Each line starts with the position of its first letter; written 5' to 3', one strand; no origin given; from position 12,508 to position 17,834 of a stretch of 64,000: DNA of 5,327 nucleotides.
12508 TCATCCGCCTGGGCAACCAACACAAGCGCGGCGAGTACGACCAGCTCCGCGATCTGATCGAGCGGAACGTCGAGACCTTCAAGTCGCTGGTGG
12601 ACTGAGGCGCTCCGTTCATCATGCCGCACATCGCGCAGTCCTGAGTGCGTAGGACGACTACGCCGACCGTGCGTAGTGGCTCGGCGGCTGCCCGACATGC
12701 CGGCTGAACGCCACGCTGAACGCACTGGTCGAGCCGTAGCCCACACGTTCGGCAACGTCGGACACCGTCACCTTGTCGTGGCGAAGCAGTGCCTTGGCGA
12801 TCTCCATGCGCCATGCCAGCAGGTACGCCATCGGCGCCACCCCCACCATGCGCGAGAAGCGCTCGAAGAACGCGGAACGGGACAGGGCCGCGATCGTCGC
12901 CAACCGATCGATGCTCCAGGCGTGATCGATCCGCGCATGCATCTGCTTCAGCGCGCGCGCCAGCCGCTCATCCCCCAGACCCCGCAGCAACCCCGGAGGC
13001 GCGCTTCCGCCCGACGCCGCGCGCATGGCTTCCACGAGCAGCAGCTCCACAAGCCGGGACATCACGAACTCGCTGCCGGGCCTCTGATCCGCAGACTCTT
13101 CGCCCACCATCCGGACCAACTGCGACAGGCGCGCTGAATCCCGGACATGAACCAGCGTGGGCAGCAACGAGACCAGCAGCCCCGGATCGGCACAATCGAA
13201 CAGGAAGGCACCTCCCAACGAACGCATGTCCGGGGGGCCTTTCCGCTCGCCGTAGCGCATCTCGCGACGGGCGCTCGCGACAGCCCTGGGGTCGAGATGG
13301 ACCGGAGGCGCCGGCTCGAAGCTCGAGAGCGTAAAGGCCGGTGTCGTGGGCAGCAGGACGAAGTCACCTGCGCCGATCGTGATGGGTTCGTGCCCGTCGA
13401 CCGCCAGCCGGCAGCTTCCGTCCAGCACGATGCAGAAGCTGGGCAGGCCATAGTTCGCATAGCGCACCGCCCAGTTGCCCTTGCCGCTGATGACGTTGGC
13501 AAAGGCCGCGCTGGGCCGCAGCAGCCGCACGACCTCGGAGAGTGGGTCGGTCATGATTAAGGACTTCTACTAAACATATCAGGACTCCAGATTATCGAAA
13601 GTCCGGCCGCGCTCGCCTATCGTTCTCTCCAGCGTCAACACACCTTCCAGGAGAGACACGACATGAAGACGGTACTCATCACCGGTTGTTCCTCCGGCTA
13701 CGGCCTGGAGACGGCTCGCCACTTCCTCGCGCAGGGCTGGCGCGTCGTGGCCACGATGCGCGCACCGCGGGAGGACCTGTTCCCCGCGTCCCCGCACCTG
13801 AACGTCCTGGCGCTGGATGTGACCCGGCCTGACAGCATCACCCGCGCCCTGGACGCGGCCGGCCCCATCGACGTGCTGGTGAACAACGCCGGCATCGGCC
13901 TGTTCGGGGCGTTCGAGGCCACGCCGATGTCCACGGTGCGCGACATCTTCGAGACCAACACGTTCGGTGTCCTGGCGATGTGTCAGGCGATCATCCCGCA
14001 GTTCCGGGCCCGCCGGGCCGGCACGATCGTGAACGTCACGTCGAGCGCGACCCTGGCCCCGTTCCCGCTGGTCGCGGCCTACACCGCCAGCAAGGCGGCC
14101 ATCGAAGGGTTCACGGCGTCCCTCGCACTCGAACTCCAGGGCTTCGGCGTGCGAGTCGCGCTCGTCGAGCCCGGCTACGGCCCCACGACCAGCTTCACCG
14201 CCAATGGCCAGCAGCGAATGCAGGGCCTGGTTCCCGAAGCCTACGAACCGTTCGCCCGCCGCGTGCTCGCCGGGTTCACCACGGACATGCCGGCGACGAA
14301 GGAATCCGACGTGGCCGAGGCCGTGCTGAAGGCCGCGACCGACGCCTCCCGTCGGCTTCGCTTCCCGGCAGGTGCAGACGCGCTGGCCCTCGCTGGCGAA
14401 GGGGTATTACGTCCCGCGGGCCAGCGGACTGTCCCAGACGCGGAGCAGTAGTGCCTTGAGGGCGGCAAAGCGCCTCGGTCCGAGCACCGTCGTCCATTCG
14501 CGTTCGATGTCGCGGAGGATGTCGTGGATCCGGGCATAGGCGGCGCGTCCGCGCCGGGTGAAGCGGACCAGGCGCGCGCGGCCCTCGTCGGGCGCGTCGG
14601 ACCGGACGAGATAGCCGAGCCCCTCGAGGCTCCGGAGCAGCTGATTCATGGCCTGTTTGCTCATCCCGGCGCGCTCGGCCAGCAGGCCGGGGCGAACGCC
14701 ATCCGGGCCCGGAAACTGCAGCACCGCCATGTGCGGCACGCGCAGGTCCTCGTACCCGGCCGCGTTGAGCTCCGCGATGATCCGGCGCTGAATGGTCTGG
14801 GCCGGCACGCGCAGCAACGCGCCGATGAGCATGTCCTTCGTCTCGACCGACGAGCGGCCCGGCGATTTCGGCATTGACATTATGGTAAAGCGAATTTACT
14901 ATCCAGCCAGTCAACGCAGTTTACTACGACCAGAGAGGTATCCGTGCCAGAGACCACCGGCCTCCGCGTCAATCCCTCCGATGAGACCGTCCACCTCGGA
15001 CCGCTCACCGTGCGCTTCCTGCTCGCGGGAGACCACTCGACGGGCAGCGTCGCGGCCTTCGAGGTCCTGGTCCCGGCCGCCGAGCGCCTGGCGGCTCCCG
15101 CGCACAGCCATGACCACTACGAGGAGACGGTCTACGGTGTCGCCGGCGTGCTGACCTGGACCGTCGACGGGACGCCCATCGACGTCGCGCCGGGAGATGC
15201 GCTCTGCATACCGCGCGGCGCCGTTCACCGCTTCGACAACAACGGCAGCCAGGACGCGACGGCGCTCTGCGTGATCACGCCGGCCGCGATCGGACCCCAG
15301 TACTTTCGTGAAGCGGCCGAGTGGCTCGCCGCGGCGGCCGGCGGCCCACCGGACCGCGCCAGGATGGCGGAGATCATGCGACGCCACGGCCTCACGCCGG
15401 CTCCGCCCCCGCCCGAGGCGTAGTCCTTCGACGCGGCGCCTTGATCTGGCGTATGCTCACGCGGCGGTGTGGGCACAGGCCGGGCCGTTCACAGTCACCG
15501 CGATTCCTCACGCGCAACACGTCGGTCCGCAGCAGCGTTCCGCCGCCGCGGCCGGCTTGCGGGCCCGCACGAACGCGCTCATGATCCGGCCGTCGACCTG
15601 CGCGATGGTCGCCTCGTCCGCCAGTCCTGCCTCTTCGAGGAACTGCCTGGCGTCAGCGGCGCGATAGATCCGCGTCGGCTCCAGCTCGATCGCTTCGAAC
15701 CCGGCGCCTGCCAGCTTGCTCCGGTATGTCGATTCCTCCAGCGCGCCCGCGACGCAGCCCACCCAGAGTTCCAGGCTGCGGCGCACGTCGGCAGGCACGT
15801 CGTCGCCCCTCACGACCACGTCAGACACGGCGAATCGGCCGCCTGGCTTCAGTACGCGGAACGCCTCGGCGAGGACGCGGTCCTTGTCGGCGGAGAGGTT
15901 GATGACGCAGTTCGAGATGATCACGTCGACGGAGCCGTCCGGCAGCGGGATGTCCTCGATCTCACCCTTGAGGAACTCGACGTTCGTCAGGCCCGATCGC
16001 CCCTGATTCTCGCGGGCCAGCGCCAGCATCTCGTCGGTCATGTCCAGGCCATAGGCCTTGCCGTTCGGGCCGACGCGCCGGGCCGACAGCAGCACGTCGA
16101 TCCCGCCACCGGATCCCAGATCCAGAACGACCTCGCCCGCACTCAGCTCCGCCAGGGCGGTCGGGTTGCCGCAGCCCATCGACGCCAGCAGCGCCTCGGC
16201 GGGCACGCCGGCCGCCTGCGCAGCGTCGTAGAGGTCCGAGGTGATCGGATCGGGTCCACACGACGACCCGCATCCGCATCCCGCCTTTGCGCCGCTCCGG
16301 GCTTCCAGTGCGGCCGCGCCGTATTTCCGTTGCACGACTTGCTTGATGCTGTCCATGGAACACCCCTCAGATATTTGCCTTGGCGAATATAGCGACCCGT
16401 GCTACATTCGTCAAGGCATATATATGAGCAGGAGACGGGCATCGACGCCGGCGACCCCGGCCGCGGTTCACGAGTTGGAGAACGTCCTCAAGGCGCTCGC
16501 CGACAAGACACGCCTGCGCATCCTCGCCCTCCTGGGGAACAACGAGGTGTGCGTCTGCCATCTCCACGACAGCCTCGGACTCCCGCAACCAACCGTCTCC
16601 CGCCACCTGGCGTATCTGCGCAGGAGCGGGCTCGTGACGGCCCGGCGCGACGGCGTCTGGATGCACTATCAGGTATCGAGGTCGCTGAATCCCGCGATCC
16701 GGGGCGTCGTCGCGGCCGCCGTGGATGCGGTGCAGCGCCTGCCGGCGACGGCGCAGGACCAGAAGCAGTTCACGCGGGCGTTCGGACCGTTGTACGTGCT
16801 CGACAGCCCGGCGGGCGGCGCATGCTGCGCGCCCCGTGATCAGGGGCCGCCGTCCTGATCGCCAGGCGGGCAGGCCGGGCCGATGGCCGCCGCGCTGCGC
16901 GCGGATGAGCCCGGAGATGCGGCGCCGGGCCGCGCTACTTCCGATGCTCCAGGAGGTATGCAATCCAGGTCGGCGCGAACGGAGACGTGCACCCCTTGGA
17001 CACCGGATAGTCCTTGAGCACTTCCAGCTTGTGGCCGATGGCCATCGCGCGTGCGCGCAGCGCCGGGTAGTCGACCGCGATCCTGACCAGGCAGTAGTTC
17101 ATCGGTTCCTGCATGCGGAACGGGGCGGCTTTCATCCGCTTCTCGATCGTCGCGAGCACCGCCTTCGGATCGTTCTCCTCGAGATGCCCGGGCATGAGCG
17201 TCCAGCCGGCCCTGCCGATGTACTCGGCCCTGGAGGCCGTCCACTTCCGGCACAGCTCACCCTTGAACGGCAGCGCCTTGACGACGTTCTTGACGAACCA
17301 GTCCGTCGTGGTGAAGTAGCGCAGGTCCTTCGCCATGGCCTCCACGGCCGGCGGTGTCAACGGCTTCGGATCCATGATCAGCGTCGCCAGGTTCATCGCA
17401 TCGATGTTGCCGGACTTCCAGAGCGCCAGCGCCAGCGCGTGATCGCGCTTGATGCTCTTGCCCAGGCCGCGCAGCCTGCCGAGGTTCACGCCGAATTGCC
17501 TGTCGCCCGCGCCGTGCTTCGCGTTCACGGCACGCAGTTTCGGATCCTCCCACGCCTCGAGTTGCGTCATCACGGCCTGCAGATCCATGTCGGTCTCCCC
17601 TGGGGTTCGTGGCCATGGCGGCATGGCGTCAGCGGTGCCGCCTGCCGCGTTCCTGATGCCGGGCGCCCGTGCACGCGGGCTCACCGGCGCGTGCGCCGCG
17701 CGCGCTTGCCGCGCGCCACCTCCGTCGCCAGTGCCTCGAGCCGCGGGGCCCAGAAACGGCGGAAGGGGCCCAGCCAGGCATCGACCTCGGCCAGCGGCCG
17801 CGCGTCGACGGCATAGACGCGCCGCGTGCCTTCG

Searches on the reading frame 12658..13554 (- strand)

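Call 70: search_protein_families(library=pfam, proteins=[window:12658-13554:-], max_evalue=0.0001)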
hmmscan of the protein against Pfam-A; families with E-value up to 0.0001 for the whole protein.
window:12658-13554:- (298 aa): 4 families
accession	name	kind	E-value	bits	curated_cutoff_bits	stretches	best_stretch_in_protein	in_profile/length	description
PF12852.13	Cupin_6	-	1.5e-35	123.1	26.7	1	3-179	1-180/183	Cupin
PF12833.13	HTH_18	-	1.2e-19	70.8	33.6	1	218-296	1-79/80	Helix-turn-helix domain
PF00165.29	HTH_AraC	-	1.8e-11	44.3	26.6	0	257-292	1-38/42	Bacterial regulatory helix-turn-helix proteins, AraC family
PF05899.18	Cupin_3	-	8.3e-06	25.9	23.5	1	34-70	22-58/74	EutQ-like cupin domain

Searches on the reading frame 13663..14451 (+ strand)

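Call 70: search_protein_families(library=pfam, proteins=[window:13663-14451:+], max_evalue=0.0001)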
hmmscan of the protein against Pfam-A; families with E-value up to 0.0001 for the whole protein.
window:13663-14451:+ (262 aa): 4 families
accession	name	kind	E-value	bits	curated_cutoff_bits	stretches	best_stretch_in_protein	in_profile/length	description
PF00106.31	adh_short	-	3.6e-45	154.3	26.6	1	2-179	1-188/195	short chain dehydrogenase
PF13561.12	adh_short_C2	-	9.4e-31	107.6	27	1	10-183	3-186/236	Enoyl-(Acyl carrier protein) reductase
PF01370.27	Epimerase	-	7.6e-10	39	20.9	1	4-227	1-227/240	NAD dependent epimerase/dehydratase family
PF08659.16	KR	-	1.4e-06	28.8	22.6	1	3-154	2-163/180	KR domain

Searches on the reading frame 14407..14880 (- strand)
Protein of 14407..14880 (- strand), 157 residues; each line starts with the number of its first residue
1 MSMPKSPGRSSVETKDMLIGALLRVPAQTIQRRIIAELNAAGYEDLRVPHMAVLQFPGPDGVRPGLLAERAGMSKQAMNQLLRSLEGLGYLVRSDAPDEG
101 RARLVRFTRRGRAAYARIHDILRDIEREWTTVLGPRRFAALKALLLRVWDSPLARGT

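Call 71: search_protein_families(library=pfam, proteins=[window:14407-14880:-], max_evalue=0.0001)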
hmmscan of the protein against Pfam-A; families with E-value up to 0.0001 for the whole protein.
window:14407-14880:- (157 aa): 1 family
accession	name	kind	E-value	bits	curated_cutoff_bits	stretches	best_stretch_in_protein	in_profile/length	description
PF12802.13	MarR_2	-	8.3e-10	39.1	27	1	56-102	17-61/61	MarR family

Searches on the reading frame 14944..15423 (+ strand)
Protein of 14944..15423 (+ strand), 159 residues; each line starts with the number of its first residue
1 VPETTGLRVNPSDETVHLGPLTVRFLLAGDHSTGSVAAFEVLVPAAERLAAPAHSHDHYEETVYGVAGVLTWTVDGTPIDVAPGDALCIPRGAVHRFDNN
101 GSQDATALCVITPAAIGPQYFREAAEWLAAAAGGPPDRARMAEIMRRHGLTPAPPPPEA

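Call 71: search_protein_families(library=pfam, proteins=[window:14944-15423:+], max_evalue=0.0001)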
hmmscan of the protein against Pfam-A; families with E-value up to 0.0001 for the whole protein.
window:14944-15423:+ (159 aa): 1 family
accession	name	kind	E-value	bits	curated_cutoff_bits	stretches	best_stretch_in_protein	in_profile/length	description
PF07883.17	Cupin_2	-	2.1e-16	59.8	27.2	1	50-110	10-69/70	Cupin domain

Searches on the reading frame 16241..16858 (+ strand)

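Call 71: search_protein_families(library=pfam, proteins=[window:16241-16858:+], max_evalue=0.0001)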
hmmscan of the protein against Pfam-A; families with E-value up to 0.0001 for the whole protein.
window:16241-16858:+ (205 aa): 3 families
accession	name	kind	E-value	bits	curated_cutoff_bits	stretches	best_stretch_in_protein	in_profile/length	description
PF01022.26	HTH_5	-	2.9e-14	53.1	22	1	88-133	1-46/47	Bacterial regulatory protein, arsR family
PF12840.13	HTH_20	-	1e-07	32.3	27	1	86-133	1-49/51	Helix-turn-helix domain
PF12802.13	MarR_2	-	1.6e-05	25.4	27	1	91-137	7-55/61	MarR family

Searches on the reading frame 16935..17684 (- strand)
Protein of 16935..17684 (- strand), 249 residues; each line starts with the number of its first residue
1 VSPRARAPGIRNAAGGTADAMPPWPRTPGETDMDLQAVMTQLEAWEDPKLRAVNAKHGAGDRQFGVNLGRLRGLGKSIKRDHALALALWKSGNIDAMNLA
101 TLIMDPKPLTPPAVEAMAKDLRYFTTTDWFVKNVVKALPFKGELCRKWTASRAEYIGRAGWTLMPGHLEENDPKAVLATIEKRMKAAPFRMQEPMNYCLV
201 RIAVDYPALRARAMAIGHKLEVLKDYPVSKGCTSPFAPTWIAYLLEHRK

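Call 71: search_protein_families(library=pfam, proteins=[window:16935-17684:-], max_evalue=0.0001)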
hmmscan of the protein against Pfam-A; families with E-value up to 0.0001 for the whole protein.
window:16935-17684:- (249 aa): 1 family
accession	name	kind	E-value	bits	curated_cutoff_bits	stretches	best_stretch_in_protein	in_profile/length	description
PF08713.17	DNA_alkylation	-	1.2e-16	61.5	21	1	38-214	1-194/213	DNA alkylation repair enzyme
